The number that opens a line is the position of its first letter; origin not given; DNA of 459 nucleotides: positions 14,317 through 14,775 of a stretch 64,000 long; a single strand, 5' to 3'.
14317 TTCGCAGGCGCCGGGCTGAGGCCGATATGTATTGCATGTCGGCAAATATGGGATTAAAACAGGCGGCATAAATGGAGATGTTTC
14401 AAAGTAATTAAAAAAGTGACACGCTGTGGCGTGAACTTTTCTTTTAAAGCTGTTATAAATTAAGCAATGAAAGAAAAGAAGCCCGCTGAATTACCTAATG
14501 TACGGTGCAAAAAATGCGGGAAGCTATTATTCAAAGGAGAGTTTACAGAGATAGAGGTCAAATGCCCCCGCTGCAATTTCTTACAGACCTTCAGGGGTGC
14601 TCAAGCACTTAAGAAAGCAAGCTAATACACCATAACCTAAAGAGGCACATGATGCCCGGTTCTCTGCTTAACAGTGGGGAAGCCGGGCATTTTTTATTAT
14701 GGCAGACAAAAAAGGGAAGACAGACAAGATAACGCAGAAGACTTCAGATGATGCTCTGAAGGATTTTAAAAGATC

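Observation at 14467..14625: Mu Com-like zinc-ribbon translational regulator encoded between lysis and head genes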

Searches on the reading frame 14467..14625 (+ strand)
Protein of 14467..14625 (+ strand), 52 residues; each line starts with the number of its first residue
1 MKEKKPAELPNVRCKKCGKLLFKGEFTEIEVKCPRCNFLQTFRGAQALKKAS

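Call 3: search_protein_families(library=pfam, proteins=[window:14467-14625:+], max_evalue=1)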
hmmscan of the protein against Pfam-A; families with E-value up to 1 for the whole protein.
window:14467-14625:+ (52 aa): 24 families
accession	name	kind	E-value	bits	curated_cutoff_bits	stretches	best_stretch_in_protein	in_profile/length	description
PF10122.14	Zn_ribbon_Com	-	1e-09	38.2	22.9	1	10-44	3-38/52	Mu-like prophage protein Com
PF13717.11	Zn_ribbon_4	-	0.00034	20.9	30.3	1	6-20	20-34/36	zinc-ribbon domain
PF17848.7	Zn_ribbon_ACC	-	0.0026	18.4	24.5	1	12-25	2-15/26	Acetyl-CoA carboxylase zinc finger domain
PF01667.23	Ribosomal_S27e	-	0.012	15.7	24.5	1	29-41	6-18/55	Ribosomal protein S27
PF19474.4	DUF6011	-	0.012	15.5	26.6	1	6-21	3-18/37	Family of unknown function (DUF6011)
PF23451.1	Zn_ribbon_PaaD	-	0.019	15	27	1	27-41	11-25/53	PaaD zinc beta ribbon domain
PF00130.28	C1_1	-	0.027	14.7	26.5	1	12-38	12-36/53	Phorbol esters/diacylglycerol binding domain (C1 domain)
PF23470.1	Zn_ribbon_PF0610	-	0.04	14.1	26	1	13-37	3-25/39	PF0610 rubredoxin-like zinc beta-ribbon domain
PF03811.18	Zn_ribbon_InsA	-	0.049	13.8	26.1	1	29-44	4-19/35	InsA N-terminal domain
PF21349.2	RUBY_RBDX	-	0.049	13.5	26.5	1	13-38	2-24/30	Rubrerythrin, rubredoxin-like domain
PF19134.6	DUF5817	-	0.054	13.9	31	1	12-44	4-35/57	Domain of unknown function (DUF5817)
PF01155.25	HypA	-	0.061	13.8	28.9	1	11-38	70-94/112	Hydrogenase/urease nickel incorporation, metallochaperone, hypA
PF06677.18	Auto_anti-p27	-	0.062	13.8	24.1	1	11-36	15-39/40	Sjogren's syndrome/scleroderma autoantigen 1 (Autoantigen p27)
PF13248.11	Zn_ribbon_3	-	0.076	13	27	0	11-20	2-11/26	zinc-ribbon domain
PF25208.1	DUF7838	-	0.088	13.2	28.5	1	27-43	3-19/55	Domain of unknown function (DUF7838)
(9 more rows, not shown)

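Call 6: search_dna_similar(query=window:14467-14625:+, collection=phages, mode=protein, max_rows=40, max_evalue=0.001)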
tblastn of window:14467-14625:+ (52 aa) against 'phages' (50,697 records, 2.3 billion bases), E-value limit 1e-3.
Records with a match: 16; places in all: 16; records where one place covers at least 80% of the query: 3.
Best place of each record, by identity: <60% 16.
By first word of the organism name: Escherichia 7; Yersinia 5; Shigella 2; Stx2c-converting 1; Stx1a-converting 1.
By host as written in the record: Escherichia coli 4; Yersinia pestis EV76-CN 4; - 3; Shigella flexneri serotype 4a 2; Escherichia sp. 1; Escherichia coli C 1; Yersinia pestis 1.
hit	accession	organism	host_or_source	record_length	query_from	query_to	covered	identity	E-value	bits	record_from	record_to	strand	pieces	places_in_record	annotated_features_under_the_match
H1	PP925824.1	Escherichia phage Chuche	Escherichia coli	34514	3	45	83%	46.5%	3e-5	44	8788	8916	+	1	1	gpCom control of modification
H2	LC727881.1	Stx2c-converting phage Stx2c_JNE082796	-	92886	6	47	81%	42.9%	1e-4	42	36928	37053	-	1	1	region of the inserted Bacteriophage Mu-like phage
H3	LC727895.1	Stx1a-converting phage Stx1_JNE122137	-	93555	6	47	81%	42.9%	1e-4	42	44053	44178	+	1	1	region of the inserted Bacteriophage Mu-like phage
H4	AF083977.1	Escherichia phage Mu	Escherichia sp.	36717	5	36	62%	54.5%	2e-4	41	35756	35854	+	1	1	translational activator | ribosome_binding_site | promoter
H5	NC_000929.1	Escherichia phage Mu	Escherichia coli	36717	5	36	62%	54.5%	2e-4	41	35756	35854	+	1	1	gpCom control of modification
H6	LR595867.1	Escherichia virus Mu_3F6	-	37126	5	36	62%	54.5%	2e-4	41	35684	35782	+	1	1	Com, translational modulator of Mom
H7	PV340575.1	Escherichia phage PhiR68_1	Escherichia coli C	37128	5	36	62%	54.5%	2e-4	41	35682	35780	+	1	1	Com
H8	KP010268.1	Shigella phage SfMu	Shigella flexneri serotype 4a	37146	5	36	62%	54.5%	2e-4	41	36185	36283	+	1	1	Com protein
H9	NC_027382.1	Shigella phage SfMu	Shigella flexneri serotype 4a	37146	5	36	62%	54.5%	2e-4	41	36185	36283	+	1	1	gpCom control of modification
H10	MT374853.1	Yersinia phage vB_YpM_5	Yersinia pestis EV76-CN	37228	5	36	62%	54.5%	2e-4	41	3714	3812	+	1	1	hypothetical protein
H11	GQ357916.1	Escherichia phage D108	Escherichia coli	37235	5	36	62%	54.5%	2e-4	41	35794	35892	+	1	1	com: Com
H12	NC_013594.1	Escherichia phage D108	Escherichia coli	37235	5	36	62%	54.5%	2e-4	41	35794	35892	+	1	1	com: gpCom control of modification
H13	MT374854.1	Yersinia phage vB_YpM_6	Yersinia pestis EV76-CN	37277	5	36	62%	54.5%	2e-4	41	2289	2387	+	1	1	hypothetical protein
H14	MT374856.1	Yersinia phage vB_YpM_23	Yersinia pestis EV76-CN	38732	5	36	62%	54.5%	2e-4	41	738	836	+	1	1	hypothetical protein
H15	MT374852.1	Yersinia phage vB_YpM_3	Yersinia pestis EV76-CN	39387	5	36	62%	54.5%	2e-4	41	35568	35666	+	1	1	hypothetical protein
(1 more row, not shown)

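Call 9: search_protein_families(library=phrogs, proteins=[window:14467-14625:+], max_evalue=0.001)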
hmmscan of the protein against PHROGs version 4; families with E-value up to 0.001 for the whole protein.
window:14467-14625:+ (52 aa): 2 families
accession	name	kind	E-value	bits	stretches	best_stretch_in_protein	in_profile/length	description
phrog_6417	-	other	5.5e-11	43.3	1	11-50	7-47/68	translational regulator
phrog_13819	-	DNA, RNA and nucleotide metabolism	1.2e-10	42.2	1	11-37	3-30/62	gpCom control of modification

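Call 14: find_homologous_proteins(query=window:14467-14625:+, max_evalue=0.001)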
Query window:14467-14625:+ (52 aa): 1 proteins with E <= 0.001 among 1 candidates.
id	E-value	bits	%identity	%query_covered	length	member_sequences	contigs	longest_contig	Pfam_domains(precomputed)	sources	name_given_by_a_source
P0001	2.3e-27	110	100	100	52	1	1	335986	PF10122.14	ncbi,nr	ncbi:MAG: Com family DNA-binding transcriptional regulator [Thermodesulfovibrionia bacterium]|nr:Com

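Call 16: find_related_loci(query=window:14467-14625:+, collection=viral_contigs, flank=5000)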
Query window:14467-14625:+ (52 aa) in viral_contigs; peptide patterns used: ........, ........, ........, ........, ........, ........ (x = any residue, [..] = any of these).
13 stretches matched a pattern; 4 encode a relative of the query (tblastn E <= 1e-3); 4 distinct loci.
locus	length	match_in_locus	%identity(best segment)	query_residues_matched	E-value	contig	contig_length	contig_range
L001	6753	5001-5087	52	11-36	3e-6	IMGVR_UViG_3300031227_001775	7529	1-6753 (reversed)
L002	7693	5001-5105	53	13-42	1e-5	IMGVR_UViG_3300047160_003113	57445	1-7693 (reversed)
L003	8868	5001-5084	46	11-35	3e-4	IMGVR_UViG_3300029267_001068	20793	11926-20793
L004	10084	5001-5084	46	11-35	3e-4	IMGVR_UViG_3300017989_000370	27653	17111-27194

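Call 19: get_annotated_region(hit=H1, flank=4000)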
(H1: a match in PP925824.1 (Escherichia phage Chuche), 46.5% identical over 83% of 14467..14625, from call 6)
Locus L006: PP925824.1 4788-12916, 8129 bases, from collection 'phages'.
description: Escherichia phage Chuche, complete genome.
organism: Escherichia phage Chuche (NCBI taxid 3233692)
taxonomy: Viruses
host: Escherichia coli; source: mud near tree; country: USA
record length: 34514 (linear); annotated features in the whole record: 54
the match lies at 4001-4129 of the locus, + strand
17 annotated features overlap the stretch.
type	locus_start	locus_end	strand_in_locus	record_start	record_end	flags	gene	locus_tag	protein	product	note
CDS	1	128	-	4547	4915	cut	-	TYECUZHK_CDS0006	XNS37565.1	tail protein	-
CDS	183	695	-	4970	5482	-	-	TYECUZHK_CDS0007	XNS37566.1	head closure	-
CDS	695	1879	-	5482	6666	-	-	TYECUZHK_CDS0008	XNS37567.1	hypothetical protein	-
CDS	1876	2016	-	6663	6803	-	-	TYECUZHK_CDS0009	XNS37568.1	hypothetical protein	-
CDS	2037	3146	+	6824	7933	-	-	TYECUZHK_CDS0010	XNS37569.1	tail protein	-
CDS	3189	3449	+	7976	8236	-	-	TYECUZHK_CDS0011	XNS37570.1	transcriptional regulator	-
CDS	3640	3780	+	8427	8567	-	-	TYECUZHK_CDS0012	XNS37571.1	MokW-like host killing protein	-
CDS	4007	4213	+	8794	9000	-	-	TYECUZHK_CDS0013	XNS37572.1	gpCom control of modification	-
CDS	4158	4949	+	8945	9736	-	-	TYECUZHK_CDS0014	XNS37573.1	DNA methyltransferase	-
CDS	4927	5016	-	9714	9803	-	-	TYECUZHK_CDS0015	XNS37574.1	hypothetical protein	-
CDS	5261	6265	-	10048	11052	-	-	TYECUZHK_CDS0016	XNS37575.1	integrase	-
CDS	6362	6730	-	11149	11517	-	-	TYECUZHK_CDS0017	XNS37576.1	transcriptional regulator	-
CDS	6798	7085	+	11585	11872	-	-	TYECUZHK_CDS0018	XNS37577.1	Cox-like excisionase and repressor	-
CDS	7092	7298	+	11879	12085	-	-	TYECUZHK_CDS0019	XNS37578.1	hypothetical protein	-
CDS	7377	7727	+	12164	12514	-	-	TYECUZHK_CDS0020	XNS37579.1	hypothetical protein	-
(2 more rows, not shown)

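Call 30: search_protein_representatives(protein=window:14467-14625:+)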
Query: 52 residues. Proteins with E-value up to 0.001 (for the whole library): 183; up to 1e-10: 1; up to 1e-30: 0. The best 150 are listed.
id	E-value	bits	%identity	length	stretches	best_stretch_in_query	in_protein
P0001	7.4e-28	109.9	100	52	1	1-52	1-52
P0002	4.0e-08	48.6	59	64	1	8-44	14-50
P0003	5.2e-08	48.3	53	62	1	8-43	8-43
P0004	5.6e-08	48.2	51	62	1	11-49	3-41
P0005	1.1e-07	47.2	54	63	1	9-45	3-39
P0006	1.4e-07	46.9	57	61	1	8-44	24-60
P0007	1.6e-07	46.7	49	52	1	9-49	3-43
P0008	1.8e-07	46.6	58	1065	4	16-29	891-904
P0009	2.0e-07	46.4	48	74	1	8-49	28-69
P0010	2.3e-07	46.2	55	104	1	5-46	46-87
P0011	2.8e-07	46.0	55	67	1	6-45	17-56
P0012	3.2e-07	45.8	44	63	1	6-50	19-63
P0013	3.5e-07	45.7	22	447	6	4-45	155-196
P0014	7.6e-07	44.7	45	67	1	5-48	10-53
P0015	7.8e-07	44.6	55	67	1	11-50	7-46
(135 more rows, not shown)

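Call 33: find_related_loci(query=A1, collection=viral_contigs, flank=4000)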
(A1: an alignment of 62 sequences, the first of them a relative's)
Query A1 (52 aa) in viral_contigs; peptide patterns used: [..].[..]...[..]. (x = any residue, [..] = any of these).
533 stretches matched a pattern; 304 encode a relative of the query (tblastn E <= 1e-3); the best 80 are kept; 80 distinct loci.
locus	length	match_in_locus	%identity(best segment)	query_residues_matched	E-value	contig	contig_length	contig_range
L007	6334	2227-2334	50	11-46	3e-11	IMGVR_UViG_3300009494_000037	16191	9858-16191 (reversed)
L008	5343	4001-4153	37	1-51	5e-10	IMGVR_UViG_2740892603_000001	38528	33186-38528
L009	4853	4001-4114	55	9-46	7e-10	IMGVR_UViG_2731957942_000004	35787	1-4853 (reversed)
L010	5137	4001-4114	55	9-46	7e-10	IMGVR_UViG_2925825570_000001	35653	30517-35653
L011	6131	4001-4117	51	7-45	8e-10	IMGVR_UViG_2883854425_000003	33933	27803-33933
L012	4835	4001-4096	59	9-40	9e-10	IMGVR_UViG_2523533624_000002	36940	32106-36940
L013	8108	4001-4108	44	9-44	1e-9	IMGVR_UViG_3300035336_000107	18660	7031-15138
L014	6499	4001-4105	54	7-41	2e-9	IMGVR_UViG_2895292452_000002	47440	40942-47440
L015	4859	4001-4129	44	4-46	2e-9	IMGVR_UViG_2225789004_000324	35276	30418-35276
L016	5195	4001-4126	48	11-52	2e-9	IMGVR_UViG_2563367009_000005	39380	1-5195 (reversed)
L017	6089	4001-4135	42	7-51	3e-9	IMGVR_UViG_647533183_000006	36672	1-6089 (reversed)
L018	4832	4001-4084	68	9-36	3e-9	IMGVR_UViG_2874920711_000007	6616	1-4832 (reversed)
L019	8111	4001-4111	54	7-43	4e-9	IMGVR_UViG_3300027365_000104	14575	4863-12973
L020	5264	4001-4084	68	9-36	3e-9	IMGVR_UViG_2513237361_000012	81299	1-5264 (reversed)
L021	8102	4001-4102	47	9-42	4e-9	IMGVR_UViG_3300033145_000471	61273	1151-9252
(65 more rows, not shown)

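Call 37: search_protein_families(library=phrogs, proteins=[L021:1985-3991:+, L021:4228-5034:+, L021:5001-6410:+, L019:3489-4010:+, L019:4137-4514:+, L019:5673-7808:+, L007:2503-3024:+, L007:1101-1622:+, L013:2017-3159:+, L013:5089-5598:+], max_evalue=0.00001)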
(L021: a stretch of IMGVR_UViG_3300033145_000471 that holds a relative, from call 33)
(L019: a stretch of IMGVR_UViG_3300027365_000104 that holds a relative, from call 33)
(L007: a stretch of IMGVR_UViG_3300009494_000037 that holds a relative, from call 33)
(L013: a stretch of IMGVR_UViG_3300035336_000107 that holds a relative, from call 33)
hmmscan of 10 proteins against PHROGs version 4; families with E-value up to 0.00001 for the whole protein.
L021:1985-3991:+ (668 aa): 9 families
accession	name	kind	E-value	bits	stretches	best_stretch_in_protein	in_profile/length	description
phrog_12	-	head and packaging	9.6e-124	415.7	1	20-570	70-575/646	portal protein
phrog_2662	-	head and packaging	3.2e-93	314.6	1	43-666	66-706/717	portal protein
phrog_5929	-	head and packaging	2.8e-70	237.2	1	193-413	2-220/228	portal protein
phrog_11323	-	unknown function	1.5e-33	116.6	1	287-414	2-128/130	-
phrog_2271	-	head and packaging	2.7e-29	102.5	1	31-382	39-390/859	portal protein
phrog_21454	-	unknown function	3.1e-18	67.1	1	215-381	4-166/320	-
phrog_9856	-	unknown function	3.4e-07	30.5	1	32-149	40-156/223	-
phrog_2468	-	head and packaging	1.5e-06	28.9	0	442-639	38-250/303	head morphogenesis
phrog_4891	-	unknown function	2e-06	29.3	1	354-416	3-66/71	-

L021:4228-5034:+ (268 aa): 10 families
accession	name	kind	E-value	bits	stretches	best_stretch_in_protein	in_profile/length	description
phrog_80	-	head and packaging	1.3e-55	190.7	1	13-213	216-410/607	head maturation protease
phrog_9644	-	head and packaging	3.6e-26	93.3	1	30-198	159-330/341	head maturation protease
phrog_2263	-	head and packaging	1.4e-22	81.3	1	30-241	35-225/551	major head protein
phrog_13042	-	head and packaging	3.1e-20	73.6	1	50-174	45-171/386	major head protein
phrog_7053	-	head and packaging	5.9e-19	69.8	1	14-182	16-192/390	head maturation protease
phrog_36211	-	head and packaging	1.3e-17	64.9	1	35-176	20-163/378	head maturation protease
phrog_37668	-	head and packaging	1.5e-12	48.3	1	49-175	35-164/313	head maturation protease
phrog_3244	-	head and packaging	1.4e-11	45.7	1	36-205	35-206/326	head maturation protease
phrog_617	-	head and packaging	2.5e-07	31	1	57-225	47-220/626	major head protein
phrog_10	-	head and packaging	3e-06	27.5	1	25-146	13-137/752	major head protein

L021:5001-6410:+ (469 aa): 2 families
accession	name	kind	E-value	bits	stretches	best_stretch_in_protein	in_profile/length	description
phrog_10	-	head and packaging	9.5e-50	171.3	1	12-457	257-638/752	major head protein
phrog_617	-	head and packaging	1.4e-17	64.8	1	8-416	207-579/626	major head protein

L019:3489-4010:+ (173 aa): 4 families
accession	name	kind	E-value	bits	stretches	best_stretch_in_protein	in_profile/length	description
phrog_5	-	connector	7.2e-22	79.4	1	4-156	92-216/239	tail completion or Neck1 protein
phrog_222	-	connector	7.4e-08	33.4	1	87-170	158-220/276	tail completion or Neck1 protein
phrog_17053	-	unknown function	5.4e-07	30.6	1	117-153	22-58/59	-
phrog_2325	-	tail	3.1e-06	28.2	1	36-102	37-104/132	minor tail protein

L019:4137-4514:+ (125 aa): 1 family
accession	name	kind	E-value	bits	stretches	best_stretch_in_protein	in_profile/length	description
phrog_347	-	connector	4.9e-14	53.3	1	1-123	1-121/394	tail terminator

L019:5673-7808:+ (711 aa): 9 families
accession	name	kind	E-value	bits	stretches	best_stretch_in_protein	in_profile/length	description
phrog_8462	-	tail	2.9e-26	93.4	2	42-331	31-281/672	tail length tape measure protein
phrog_8125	-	tail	5.4e-21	76.2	1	47-280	58-289/578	tail length tape measure protein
phrog_9483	-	tail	8.5e-20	71.8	1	1-267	1-249/657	tail length tape measure protein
phrog_13338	-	unknown function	3.3e-17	63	1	45-270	18-249/903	-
phrog_2854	-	tail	5.5e-14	52.8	1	1-322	3-315/855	tail length tape measure protein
phrog_9570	-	tail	1.4e-13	51.6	1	4-295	7-313/689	tail length tape measure protein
phrog_9388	-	unknown function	5.7e-10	39.5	1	52-296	26-265/615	-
phrog_1716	-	tail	6.4e-10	39.2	1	116-693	477-923/943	tail length tape measure protein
phrog_339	-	tail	1.4e-09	37.7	1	451-651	845-1027/1123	tail length tape measure protein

L007:2503-3024:+ (173 aa): 2 families
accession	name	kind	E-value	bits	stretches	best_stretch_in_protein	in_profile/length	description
phrog_315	-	lysis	4.3e-47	162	1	4-171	330-488/677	endolysin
phrog_12853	-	unknown function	4.9e-24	86.2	1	9-124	3-130/131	-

L007:1101-1622:+ (173 aa): 2 families
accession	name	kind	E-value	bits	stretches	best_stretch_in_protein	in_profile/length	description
phrog_2161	-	unknown function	2.4e-30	107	1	1-170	2-172/191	-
phrog_9832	-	unknown function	9.9e-14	52.7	1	1-167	1-176/223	-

L013:2017-3159:+ (380 aa): 7 families
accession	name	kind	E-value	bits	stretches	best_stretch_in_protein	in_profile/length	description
phrog_236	-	other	1.3e-11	45.8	1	320-379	243-305/431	nucleotide kinase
phrog_5839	-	unknown function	2.6e-11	44.7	1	316-379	5-67/128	-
phrog_1035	-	DNA, RNA and nucleotide metabolism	6.2e-10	40.4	1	186-280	8-106/271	endonuclease VII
phrog_32578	-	unknown function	2.9e-06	28.3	1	311-376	15-78/221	-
phrog_13120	-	unknown function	5e-06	28.3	1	318-375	65-121/134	-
phrog_5558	-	moron, auxiliary metabolic gene and host takeover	9.5e-06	26.9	0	224-285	50-113/130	Lar-like restriction alleviation protein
phrog_2255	-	DNA, RNA and nucleotide metabolism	9.5e-06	26.2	0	231-282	45-97/211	HNH endonuclease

L013:5089-5598:+ (169 aa): 2 families
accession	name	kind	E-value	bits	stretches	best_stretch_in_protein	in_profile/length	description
phrog_315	-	lysis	7.8e-38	131.4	1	1-167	331-484/677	endolysin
phrog_12853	-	unknown function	3.8e-23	83.4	1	5-131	3-130/131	-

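Call 50: find_related_loci(query=A2, collection=metagenome_contigs, flank=4000)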
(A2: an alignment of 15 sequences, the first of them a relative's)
Query A2 (63 aa) in metagenome_contigs; peptide patterns used: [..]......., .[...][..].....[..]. (x = any residue, [..] = any of these).
600 stretches matched a pattern (row limit reached: there are more); 254 encode a relative of the query (tblastn E <= 1e-3); the best 80 are kept; 80 distinct loci.
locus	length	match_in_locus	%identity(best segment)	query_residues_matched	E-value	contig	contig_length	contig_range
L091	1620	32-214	66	1-61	2e-23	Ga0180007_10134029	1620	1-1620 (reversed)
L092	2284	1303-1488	53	2-63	8e-18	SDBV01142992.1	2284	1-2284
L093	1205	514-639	60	3-44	6e-15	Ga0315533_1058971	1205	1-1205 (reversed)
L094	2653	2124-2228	74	1-35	1e-14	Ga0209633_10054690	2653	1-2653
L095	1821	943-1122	55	6-63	4e-14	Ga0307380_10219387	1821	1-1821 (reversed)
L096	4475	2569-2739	52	6-61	7e-14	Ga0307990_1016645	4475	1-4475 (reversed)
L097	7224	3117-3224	69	3-38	9e-14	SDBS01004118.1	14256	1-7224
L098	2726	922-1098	53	7-63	1e-13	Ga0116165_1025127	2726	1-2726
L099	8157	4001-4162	51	2-56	5e-13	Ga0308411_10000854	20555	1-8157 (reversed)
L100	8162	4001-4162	51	2-56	5e-13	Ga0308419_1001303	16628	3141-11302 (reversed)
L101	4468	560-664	66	3-37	5e-13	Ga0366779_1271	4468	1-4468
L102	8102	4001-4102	65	6-39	7e-13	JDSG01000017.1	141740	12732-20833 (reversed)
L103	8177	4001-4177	51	7-63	8e-13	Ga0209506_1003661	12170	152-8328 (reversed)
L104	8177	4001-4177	52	1-63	2e-12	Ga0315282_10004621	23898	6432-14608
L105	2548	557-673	59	1-39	2e-12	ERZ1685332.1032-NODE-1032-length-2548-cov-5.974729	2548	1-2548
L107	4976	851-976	64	7-46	1e-12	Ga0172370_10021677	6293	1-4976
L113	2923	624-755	50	3-46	9e-12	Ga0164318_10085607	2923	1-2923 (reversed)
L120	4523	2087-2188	65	4-37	2e-11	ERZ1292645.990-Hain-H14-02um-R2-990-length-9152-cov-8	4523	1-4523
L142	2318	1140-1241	62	3-36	4e-10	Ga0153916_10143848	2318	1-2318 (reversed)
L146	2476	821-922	59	3-36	8e-10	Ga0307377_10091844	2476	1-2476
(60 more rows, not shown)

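Call 51: find_related_loci(query=A2, collection=genome_contigs, flank=4000)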
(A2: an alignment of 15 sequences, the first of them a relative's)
Query A2 (63 aa) in genome_contigs; peptide patterns used: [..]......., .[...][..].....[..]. (x = any residue, [..] = any of these).
400 stretches matched a pattern; 108 encode a relative of the query (tblastn E <= 1e-3); the best 80 are kept; 80 distinct loci.
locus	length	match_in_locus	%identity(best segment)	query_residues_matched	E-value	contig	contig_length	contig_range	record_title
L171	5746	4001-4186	58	2-63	2e-22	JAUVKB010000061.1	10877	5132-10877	MAG: Deltaproteobacteria bacterium isolate CSMAG_469 CSMAG_469_k127_2636823_length_10877_cov_16.0000, whole genome shotg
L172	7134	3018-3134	72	1-39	3e-15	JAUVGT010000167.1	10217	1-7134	MAG: Deltaproteobacteria bacterium isolate CSMAG_383 CSMAG_383_k141_3279132_length_10217_cov_8.0000, whole genome shotgu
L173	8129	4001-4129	60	1-43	7e-14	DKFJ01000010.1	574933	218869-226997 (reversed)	MAG TPA_asm: Deferribacteraceae bacterium UBA6799 UBA6799_contig_368, whole genome shotgun sequence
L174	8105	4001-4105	66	3-37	4e-13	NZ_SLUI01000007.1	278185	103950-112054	Anaerospora hongkongensis strain DSM 15969 Ga0310510_107, whole genome shotgun sequence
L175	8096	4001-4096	75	3-34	9e-13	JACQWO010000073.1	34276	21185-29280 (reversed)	MAG: Desulfobacterales bacterium isolate NC_groundwater_1491_Pr4_B-0.1um_43_5 SR1-18-B1_scaffold_492096, whole genome sh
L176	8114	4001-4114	63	2-39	2e-12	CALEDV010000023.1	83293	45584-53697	MAG: uncultured bacterium isolate N1_Bin_METABAT__160_1 genome assembly, contig: c_000001989712, whole genome shotgun se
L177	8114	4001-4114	58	2-39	2e-12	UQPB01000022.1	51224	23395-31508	uncultured Pelosinus sp. isolate UMGS495 genome assembly, contig: NODE_253_length_51224_cov_9.321523, whole genome shotg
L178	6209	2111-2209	64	3-35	2e-12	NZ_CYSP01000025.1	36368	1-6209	Propionispora sp. 2/2-37 isolate 2/2, whole genome shotgun sequence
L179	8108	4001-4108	61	4-39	4e-12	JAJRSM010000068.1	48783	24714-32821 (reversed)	MAG: Deltaproteobacteria bacterium isolate Dive100_bin4.97 k141_593380, whole genome shotgun sequence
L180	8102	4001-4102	62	3-36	4e-12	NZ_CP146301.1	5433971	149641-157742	Sporomusa ovata DSM 2662 chromosome, complete genome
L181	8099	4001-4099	61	4-36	5e-12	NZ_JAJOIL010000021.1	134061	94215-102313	MAG: Seleniivibrio sp. isolate S2C1195 S2CNODE_12_length_134061_cov_10.560231, whole genome shotgun sequence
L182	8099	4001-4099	61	4-36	5e-12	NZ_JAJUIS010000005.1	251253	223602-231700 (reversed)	MAG: Seleniivibrio woodruffii isolate bin96 k141_287325_length_251253_cov_130.0726, whole genome shotgun sequence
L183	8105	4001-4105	63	3-37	5e-12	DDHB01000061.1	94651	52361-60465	MAG TPA_asm: Sporomusaceae bacterium UBA1887 UBA1887_contig_1257, whole genome shotgun sequence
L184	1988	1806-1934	53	3-45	6e-12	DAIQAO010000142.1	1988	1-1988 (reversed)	MAG TPA_asm: Dissulfurispiraceae bacterium isolate CTOTU21541 NODE_15660_length_1988_cov_219.017589, whole genome shotgu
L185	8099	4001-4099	58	4-36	7e-12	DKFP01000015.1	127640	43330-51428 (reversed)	MAG TPA_asm: Deferribacteraceae bacterium UBA6793 UBA6793_contig_294, whole genome shotgun sequence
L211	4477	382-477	66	3-34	2e-10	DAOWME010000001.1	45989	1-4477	MAG TPA_asm: Deltaproteobacteria bacterium isolate CSMAG_2994 CSMAG_2994_k141_900980_length_45989_cov_64.6961, whole gen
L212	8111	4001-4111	57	2-38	3e-10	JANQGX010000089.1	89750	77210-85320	MAG: SAR324 cluster bacterium isolate PL23b_bin.69 k99_1075595, whole genome shotgun sequence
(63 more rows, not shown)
